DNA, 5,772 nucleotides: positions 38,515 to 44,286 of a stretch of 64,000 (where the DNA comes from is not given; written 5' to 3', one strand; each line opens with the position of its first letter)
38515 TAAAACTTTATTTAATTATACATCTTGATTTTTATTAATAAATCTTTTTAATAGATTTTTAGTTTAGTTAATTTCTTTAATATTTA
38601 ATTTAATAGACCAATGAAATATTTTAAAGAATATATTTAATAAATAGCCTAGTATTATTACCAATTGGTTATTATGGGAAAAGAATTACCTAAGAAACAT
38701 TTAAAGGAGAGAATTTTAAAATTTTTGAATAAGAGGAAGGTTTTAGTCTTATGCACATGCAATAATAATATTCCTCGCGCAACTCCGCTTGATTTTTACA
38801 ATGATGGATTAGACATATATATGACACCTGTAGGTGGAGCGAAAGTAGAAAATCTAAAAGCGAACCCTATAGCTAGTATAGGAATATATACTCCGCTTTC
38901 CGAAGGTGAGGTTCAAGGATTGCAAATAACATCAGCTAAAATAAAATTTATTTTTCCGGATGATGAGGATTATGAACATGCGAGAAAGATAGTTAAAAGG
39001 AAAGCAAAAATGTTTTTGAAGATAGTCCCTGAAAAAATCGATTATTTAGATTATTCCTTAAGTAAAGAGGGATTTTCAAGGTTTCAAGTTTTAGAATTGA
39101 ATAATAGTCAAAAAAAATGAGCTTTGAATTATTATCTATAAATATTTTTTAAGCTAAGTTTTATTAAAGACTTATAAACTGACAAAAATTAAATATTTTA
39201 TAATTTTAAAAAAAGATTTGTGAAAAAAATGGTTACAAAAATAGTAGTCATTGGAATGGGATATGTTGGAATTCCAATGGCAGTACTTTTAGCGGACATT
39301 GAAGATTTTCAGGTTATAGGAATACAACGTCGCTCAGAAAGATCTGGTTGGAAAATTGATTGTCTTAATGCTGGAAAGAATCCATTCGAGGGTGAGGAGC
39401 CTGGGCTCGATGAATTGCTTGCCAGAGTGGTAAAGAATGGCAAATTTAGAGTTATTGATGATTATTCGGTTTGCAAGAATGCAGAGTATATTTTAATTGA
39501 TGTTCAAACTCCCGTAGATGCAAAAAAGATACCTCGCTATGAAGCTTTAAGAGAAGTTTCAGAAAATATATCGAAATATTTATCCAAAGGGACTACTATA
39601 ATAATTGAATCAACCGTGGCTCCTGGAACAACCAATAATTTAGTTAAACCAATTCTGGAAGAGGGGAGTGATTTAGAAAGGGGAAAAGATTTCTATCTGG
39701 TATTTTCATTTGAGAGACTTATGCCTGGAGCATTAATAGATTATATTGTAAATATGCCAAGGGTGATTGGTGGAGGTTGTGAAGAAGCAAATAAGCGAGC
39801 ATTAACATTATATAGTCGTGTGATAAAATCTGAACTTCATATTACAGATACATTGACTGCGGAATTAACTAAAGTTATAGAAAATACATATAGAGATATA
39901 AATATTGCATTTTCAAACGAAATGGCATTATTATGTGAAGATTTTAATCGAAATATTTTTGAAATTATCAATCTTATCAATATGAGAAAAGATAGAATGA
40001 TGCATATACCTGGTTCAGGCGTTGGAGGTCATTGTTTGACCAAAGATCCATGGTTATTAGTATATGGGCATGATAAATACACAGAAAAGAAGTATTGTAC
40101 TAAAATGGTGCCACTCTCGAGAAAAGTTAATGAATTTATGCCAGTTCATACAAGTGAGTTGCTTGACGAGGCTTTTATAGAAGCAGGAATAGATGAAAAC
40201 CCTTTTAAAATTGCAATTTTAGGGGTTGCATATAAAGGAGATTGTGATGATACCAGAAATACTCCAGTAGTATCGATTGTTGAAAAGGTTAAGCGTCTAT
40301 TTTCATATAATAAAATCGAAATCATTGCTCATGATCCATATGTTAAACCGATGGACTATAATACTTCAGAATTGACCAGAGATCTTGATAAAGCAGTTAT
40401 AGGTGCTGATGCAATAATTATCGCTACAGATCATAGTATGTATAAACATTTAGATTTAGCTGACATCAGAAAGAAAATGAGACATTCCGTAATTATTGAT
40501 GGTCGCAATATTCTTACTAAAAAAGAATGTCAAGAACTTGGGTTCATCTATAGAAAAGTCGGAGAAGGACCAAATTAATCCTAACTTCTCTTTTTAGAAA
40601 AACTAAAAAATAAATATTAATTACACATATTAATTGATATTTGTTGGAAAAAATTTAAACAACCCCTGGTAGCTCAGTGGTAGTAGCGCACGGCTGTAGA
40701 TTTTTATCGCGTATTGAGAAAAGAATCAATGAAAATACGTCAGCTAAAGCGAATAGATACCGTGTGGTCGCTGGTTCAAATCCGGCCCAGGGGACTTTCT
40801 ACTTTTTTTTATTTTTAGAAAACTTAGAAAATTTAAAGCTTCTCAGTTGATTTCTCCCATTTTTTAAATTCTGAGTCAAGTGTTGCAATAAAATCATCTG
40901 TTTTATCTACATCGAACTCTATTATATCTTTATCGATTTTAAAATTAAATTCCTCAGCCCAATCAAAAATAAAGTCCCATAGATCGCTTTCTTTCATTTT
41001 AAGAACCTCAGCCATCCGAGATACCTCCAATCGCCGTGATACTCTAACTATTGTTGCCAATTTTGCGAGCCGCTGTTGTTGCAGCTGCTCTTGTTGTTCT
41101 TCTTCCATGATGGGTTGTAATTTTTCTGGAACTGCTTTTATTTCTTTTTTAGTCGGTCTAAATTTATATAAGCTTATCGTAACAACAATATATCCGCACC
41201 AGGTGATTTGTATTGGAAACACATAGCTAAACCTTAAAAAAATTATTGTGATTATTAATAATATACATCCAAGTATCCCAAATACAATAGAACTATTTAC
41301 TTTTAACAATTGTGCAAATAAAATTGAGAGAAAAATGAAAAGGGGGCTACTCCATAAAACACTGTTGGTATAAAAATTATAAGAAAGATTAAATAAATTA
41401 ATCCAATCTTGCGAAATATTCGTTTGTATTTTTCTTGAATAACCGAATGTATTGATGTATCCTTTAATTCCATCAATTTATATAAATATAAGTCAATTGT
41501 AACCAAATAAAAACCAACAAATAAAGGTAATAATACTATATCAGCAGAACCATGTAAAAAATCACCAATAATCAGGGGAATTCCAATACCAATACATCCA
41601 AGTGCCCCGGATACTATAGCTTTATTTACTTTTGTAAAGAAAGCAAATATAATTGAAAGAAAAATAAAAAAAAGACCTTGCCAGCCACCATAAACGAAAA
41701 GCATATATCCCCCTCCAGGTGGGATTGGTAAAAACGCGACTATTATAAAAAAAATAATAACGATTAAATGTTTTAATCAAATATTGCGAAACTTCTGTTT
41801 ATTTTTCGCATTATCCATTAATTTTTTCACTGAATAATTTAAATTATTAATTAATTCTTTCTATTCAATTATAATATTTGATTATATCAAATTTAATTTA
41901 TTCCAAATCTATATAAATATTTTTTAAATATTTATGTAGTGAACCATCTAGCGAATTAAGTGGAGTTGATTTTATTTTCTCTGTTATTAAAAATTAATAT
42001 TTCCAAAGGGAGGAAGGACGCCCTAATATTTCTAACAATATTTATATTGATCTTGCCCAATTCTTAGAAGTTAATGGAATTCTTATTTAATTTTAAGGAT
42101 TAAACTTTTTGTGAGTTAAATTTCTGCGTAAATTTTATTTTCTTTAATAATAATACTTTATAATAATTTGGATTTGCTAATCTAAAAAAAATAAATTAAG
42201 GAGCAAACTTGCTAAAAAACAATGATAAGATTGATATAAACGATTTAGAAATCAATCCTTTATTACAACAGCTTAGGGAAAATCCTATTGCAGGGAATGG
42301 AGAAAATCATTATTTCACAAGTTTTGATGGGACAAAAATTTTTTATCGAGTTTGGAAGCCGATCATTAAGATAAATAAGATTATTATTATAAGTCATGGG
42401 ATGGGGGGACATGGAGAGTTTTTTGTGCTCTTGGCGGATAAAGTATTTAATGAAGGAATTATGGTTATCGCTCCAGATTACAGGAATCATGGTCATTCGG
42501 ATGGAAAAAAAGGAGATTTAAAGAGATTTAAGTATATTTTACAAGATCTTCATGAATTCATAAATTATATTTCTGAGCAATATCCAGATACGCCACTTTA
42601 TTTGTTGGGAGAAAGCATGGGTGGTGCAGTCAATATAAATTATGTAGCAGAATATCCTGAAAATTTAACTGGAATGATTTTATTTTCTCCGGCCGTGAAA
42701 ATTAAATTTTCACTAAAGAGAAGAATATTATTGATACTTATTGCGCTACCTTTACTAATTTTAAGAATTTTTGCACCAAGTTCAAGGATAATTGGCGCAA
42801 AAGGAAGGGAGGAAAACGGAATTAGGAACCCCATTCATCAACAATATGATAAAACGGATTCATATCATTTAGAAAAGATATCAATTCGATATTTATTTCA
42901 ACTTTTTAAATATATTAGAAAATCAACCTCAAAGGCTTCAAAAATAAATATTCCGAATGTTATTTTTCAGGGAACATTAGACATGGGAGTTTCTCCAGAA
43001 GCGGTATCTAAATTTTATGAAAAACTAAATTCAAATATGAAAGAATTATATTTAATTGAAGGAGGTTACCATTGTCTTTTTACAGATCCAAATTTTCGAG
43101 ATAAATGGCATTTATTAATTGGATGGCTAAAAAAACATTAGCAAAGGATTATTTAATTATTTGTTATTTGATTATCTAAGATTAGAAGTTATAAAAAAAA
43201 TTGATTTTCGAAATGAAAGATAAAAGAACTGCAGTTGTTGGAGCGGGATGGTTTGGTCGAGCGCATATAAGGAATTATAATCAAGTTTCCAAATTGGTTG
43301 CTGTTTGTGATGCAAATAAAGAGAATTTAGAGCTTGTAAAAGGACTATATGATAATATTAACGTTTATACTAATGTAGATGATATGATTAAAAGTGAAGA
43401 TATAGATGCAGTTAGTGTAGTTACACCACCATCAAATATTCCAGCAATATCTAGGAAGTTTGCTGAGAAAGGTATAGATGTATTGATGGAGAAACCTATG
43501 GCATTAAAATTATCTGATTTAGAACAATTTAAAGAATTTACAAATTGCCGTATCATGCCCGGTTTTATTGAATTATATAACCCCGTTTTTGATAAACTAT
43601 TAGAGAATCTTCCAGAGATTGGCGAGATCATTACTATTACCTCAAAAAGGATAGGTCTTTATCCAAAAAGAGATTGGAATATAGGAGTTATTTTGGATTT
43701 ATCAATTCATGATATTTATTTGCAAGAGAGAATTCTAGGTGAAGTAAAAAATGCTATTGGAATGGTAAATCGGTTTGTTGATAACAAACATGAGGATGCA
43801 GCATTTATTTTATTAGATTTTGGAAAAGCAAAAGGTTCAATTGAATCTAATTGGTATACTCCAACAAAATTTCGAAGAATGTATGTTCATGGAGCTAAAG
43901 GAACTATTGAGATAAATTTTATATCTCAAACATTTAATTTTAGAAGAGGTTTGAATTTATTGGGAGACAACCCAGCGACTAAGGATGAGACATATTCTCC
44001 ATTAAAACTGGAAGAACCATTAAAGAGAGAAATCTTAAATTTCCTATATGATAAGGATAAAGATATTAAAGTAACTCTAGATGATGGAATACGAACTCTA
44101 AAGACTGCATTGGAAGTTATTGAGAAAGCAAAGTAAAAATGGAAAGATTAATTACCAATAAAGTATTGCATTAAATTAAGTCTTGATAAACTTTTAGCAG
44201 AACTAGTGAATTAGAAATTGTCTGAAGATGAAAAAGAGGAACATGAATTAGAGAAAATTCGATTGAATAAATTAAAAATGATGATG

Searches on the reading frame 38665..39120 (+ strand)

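Call 34: search_protein_families(library=pfam, proteins=[window:38665-39120:+], max_evalue=0.001)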
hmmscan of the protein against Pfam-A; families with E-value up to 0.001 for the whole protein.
window:38665-39120:+ (151 aa): 1 family
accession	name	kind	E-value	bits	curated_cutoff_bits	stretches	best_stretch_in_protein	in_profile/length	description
PF01243.27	PNPOx_N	-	1.5e-10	42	28.1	1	13-126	1-117/120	Pyridoxamine 5'-phosphate oxidase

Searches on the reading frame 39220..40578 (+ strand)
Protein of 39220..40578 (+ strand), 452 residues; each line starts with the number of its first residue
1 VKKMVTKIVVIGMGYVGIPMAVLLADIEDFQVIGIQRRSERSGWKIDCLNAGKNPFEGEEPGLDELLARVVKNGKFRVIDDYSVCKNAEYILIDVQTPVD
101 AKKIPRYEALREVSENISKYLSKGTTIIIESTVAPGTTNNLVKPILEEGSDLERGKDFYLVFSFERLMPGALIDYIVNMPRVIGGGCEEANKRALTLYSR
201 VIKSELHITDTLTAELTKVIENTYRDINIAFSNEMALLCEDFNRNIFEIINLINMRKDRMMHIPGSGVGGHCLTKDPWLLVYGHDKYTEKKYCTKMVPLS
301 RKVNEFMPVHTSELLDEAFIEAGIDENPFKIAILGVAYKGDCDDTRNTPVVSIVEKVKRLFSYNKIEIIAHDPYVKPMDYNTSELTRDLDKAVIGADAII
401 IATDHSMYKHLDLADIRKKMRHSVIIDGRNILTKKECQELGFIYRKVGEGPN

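Call 10: search_protein_families(library=pfam, proteins=[window:39220-40578:+], max_evalue=0.001)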
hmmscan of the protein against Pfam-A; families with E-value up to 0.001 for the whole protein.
window:39220-40578:+ (452 aa): 3 families
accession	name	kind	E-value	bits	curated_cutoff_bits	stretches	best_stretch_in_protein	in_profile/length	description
PF03721.20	UDPG_MGDP_dh_N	-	8.7e-37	126.9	27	1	7-193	2-182/187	UDP-glucose/GDP-mannose dehydrogenase family, NAD binding domain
PF03720.21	UDPG_MGDP_dh_C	-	2.6e-26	92.4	30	1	332-433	1-102/103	UDP-glucose/GDP-mannose dehydrogenase family, UDP binding domain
PF00984.24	UDPG_MGDP_dh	-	1e-22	80.4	25.4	1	213-305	2-93/94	UDP-glucose/GDP-mannose dehydrogenase family, central domain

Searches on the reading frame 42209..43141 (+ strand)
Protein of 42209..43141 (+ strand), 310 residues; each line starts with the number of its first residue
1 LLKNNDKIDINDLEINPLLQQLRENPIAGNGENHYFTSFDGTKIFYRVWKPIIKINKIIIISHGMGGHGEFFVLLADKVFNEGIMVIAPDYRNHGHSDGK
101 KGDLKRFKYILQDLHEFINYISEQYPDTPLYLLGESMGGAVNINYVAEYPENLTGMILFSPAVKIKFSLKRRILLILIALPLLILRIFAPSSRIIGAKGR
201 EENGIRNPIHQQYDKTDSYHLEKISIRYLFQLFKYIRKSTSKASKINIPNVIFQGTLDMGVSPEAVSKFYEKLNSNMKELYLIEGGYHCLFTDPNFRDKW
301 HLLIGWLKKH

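Call 34: search_protein_families(library=pfam, proteins=[window:42209-43141:+], max_evalue=0.001)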
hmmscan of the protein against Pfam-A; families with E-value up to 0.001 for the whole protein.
window:42209-43141:+ (310 aa): 7 families
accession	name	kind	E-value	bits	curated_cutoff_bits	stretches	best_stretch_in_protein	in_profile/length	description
PF12146.15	Hydrolase_4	-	9.4e-51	172.8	27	1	56-295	4-239/239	Serine aminopeptidase, S33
PF00561.26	Abhydrolase_1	-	2.5e-22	80.2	25.8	1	58-162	2-104/245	alpha/beta hydrolase fold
PF12697.13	Abhydrolase_6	-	6.5e-09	37.2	26.3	1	59-294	1-211/217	Alpha/beta hydrolase family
PF20408.4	Abhydrolase_11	-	4.1e-08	33.6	27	1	57-159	3-105/193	Alpha/beta hydrolase domain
PF12695.13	Abhydrolase_5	-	0.00036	20.8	27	0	120-160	48-88/164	Alpha/beta hydrolase family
PF02230.22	Abhydrolase_2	-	0.00059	20.2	23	0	97-173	73-150/217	Phospholipase/Carboxylesterase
PF00756.26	Esterase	-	0.00061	20.1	22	1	96-166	86-153/251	Putative esterase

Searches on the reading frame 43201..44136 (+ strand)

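Call 34: search_protein_families(library=pfam, proteins=[window:43201-44136:+], max_evalue=0.001)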
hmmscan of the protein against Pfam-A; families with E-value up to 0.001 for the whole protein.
window:43201-44136:+ (311 aa): 4 families
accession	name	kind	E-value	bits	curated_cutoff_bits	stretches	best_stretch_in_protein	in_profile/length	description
PF01408.29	GFO_IDH_MocA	-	2.3e-22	80.4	24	1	9-112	2-107/120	Oxidoreductase family, NAD-binding Rossmann fold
PF22725.1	GFO_IDH_MocA_C3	-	7.3e-13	49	27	1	139-237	12-124/124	GFO/IDH/MocA C-terminal domain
PF02894.22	GFO_IDH_MocA_C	-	1.1e-06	29.1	22.9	1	139-238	8-129/218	Oxidoreductase family, C-terminal alpha/beta domain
PF13380.12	CoA_binding_2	-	0.00013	22.9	22.8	1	8-96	1-84/116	CoA binding domain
